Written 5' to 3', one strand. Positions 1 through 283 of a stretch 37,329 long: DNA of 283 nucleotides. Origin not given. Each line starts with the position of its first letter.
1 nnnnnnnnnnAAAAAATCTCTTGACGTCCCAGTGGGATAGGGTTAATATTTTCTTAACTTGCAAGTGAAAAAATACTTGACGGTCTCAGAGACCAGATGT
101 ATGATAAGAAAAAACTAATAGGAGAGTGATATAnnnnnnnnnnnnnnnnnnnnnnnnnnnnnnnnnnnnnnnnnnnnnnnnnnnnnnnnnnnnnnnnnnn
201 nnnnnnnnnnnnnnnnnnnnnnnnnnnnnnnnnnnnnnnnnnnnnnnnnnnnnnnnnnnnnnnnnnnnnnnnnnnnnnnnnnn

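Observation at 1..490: Strongly acidic 94-aa protein at the genome end, driven by two tandem near-consensus promoters with a palindromic operator (Ocr-like early anti-restriction candidate)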

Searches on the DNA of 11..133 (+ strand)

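Call 67: search_dna_similar(query=window:11-133:+, collection=plasmids, mode=distant, max_evalue=0.01, max_rows=20)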
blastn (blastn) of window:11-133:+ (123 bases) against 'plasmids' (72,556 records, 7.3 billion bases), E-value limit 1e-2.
No match.

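Call 68: search_dna_similar(query=window:11-133:+, collection=phages, mode=distant, max_evalue=0.01, max_rows=20)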
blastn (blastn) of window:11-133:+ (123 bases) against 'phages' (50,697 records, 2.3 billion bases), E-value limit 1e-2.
No match.
